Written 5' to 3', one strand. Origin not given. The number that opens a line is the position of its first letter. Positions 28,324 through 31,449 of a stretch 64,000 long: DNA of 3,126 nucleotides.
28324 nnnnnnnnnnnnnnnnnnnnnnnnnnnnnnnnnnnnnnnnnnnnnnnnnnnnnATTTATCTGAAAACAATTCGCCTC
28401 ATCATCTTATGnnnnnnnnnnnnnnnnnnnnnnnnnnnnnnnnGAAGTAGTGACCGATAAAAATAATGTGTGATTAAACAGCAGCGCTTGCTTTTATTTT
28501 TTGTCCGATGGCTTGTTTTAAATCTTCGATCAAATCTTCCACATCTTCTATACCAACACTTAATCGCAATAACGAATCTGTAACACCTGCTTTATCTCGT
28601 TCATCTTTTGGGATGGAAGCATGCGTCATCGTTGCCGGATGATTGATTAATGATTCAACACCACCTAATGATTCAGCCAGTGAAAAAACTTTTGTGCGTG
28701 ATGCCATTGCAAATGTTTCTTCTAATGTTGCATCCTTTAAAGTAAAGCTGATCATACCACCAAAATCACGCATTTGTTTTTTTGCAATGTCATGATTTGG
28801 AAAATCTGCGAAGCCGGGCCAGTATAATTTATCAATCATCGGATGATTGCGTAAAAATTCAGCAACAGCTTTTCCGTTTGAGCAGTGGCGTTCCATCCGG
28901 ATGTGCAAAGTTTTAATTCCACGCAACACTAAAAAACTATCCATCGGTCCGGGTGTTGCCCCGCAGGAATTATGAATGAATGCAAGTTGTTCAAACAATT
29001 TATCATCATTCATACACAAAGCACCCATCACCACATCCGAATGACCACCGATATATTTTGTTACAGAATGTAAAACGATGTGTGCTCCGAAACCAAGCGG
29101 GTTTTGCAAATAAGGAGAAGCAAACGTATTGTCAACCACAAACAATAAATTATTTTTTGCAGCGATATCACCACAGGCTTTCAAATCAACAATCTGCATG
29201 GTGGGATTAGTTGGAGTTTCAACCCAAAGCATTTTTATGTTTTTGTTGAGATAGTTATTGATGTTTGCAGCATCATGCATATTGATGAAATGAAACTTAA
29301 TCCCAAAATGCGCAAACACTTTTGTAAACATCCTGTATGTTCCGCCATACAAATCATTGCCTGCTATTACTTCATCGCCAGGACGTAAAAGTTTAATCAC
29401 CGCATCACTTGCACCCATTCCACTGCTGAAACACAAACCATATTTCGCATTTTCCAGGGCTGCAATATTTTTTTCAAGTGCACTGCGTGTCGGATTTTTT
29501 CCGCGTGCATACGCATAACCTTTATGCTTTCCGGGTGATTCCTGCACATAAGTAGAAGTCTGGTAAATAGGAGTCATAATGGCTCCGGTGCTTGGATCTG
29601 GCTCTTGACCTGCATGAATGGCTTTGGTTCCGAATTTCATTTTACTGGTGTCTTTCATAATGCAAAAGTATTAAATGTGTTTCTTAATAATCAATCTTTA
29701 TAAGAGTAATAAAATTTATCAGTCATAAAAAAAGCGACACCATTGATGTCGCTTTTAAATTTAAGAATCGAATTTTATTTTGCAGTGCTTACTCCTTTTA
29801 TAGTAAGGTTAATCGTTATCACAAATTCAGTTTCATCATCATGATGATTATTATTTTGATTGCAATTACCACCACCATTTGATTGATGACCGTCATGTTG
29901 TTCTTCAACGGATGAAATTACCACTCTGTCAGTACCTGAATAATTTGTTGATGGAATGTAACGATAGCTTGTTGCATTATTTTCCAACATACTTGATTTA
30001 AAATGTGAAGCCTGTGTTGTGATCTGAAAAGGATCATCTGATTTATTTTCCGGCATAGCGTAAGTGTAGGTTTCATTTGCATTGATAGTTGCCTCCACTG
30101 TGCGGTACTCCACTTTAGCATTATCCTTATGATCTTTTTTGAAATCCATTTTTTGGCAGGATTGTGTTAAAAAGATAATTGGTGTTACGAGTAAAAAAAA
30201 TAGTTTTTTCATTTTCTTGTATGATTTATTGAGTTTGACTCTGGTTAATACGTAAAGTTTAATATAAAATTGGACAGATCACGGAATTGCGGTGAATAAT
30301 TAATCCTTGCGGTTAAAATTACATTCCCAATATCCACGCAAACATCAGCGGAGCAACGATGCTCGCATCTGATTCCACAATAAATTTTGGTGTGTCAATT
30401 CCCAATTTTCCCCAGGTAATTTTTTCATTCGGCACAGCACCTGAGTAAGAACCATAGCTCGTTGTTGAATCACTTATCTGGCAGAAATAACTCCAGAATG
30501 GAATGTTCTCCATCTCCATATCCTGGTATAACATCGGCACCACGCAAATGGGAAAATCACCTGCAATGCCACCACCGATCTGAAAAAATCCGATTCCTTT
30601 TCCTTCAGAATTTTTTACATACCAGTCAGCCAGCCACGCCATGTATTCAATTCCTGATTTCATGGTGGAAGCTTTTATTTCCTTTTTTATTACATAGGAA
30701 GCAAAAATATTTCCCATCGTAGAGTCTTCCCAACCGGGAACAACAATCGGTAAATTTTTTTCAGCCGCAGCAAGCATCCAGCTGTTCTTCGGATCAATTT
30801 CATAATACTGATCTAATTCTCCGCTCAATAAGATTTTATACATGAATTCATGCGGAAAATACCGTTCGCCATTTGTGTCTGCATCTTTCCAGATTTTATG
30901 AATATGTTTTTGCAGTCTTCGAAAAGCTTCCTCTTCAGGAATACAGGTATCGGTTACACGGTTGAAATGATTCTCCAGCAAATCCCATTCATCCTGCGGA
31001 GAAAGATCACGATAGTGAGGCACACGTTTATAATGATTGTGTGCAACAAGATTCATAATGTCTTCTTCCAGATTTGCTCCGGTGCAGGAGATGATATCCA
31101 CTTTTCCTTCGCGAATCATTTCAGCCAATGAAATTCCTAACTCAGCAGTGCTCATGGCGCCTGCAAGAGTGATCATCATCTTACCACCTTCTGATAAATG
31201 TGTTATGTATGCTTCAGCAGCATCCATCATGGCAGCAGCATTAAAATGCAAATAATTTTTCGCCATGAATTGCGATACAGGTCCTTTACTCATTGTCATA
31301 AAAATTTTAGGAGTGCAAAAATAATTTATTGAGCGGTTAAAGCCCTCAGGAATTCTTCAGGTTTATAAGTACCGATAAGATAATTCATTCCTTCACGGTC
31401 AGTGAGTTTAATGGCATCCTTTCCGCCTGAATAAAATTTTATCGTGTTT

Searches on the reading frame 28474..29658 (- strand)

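Call 44: search_protein_families(library=pfam, proteins=[window:28474-29658:-], max_evalue=0.001)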
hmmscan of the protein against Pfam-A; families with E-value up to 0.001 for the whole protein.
window:28474-29658:- (394 aa): 2 families
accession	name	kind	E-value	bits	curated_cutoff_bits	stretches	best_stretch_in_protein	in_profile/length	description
PF01053.26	Cys_Met_Meta_PP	-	3.1e-151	503.7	27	1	11-384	2-380/381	Cys/Met metabolism PLP-dependent enzyme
PF00155.27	Aminotran_1_2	-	3.3e-09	36.8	19.7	1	58-186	44-195/361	Aminotransferase class I and II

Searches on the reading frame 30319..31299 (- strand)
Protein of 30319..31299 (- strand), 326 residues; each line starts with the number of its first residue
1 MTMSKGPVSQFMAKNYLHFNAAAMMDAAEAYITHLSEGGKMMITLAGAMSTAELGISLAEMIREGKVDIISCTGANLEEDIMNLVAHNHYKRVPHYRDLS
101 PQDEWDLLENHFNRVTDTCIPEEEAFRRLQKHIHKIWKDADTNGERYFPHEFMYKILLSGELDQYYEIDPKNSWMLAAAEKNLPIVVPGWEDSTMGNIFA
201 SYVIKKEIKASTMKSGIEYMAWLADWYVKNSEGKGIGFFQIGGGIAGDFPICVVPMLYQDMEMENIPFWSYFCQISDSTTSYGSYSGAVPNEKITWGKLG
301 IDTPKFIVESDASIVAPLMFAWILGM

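Call 44: search_protein_families(library=pfam, proteins=[window:30319-31299:-], max_evalue=0.001)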
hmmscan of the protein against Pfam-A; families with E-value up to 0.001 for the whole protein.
window:30319-31299:- (326 aa): 1 family
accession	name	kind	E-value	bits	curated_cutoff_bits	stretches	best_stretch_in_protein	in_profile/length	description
PF01916.23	DS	-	2.8e-41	142.1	27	1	18-321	10-286/288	Deoxyhypusine synthase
